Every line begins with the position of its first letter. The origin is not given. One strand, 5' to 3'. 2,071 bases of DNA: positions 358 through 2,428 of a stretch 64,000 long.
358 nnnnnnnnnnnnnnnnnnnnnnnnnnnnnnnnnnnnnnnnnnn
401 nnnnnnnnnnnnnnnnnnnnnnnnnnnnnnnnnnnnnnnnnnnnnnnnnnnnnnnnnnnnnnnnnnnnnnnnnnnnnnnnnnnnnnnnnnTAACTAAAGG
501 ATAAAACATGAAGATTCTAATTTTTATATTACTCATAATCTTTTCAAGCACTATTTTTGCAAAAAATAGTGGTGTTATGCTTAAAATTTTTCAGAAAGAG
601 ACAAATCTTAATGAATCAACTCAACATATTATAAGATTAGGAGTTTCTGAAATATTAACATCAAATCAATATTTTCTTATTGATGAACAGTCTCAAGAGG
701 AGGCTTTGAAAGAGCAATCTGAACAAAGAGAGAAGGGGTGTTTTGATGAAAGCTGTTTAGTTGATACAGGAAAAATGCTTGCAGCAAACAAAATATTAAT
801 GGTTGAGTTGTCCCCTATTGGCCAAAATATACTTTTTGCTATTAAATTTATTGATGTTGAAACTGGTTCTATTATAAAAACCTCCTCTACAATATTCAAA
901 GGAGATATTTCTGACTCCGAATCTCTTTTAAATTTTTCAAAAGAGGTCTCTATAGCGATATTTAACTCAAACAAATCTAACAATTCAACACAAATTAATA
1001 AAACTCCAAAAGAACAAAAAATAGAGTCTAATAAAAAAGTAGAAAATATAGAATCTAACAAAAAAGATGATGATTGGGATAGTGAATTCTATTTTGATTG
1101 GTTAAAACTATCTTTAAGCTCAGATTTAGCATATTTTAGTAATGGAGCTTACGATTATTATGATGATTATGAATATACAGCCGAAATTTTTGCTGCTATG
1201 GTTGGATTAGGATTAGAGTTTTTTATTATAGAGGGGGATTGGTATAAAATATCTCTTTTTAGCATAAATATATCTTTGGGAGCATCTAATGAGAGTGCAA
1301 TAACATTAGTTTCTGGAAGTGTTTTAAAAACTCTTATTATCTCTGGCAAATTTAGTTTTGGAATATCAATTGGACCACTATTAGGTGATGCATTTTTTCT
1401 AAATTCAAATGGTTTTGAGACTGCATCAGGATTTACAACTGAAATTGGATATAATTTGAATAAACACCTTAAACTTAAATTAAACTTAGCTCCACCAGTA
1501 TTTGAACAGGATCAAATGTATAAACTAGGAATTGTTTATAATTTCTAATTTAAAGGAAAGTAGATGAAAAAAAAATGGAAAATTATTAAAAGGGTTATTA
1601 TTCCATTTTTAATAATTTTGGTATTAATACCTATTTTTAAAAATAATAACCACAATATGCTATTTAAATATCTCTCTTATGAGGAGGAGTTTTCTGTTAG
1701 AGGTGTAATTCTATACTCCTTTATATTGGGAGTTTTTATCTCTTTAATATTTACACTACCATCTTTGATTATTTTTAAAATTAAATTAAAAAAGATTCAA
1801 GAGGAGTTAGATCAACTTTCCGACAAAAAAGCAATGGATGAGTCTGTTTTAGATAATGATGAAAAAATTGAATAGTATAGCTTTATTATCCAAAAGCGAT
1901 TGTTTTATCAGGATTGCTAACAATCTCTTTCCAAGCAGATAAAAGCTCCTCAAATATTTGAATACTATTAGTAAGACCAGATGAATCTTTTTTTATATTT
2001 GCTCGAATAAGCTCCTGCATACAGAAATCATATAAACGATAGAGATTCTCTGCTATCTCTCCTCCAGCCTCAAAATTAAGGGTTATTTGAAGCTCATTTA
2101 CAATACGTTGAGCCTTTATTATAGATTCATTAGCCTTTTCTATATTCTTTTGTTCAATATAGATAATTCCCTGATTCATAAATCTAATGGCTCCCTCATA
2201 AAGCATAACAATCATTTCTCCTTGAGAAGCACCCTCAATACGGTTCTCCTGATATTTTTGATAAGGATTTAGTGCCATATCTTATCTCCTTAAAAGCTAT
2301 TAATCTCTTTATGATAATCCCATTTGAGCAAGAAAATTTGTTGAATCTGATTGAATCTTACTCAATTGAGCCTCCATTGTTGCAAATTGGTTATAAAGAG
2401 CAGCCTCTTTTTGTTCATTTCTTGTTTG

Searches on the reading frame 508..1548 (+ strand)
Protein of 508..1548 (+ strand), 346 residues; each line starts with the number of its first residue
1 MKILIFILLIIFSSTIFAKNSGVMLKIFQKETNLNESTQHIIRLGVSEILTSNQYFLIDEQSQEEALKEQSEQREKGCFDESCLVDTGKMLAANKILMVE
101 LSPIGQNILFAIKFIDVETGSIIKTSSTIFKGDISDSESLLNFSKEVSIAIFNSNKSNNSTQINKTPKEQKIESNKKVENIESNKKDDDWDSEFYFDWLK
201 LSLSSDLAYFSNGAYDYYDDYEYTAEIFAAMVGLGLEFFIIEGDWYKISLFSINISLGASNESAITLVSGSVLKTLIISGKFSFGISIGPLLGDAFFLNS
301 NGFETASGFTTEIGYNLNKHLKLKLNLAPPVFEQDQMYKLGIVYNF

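Call 38: search_protein_families(library=pfam, proteins=[window:508-1548:+], max_evalue=0.00001)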
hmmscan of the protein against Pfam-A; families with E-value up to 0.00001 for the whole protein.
window:508-1548:+ (346 aa): 0 families

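Call 67: find_encoding_contigs(protein=window:508-1548:+, flank=10000, max_places=5)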
Protein window:508-1548:+ (346 aa): no gene with exactly this product is on record in the collection.

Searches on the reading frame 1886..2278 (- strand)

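Call 75: search_protein_families(library=pfam, proteins=[window:1886-2278:-], max_evalue=0.0001)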
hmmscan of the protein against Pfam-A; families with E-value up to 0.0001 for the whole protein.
window:1886-2278:- (130 aa): 1 family
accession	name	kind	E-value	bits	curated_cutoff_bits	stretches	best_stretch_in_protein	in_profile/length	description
PF02561.19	FliS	-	1.3e-41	141.9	26.7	1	6-119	1-114/115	Flagellar protein FliS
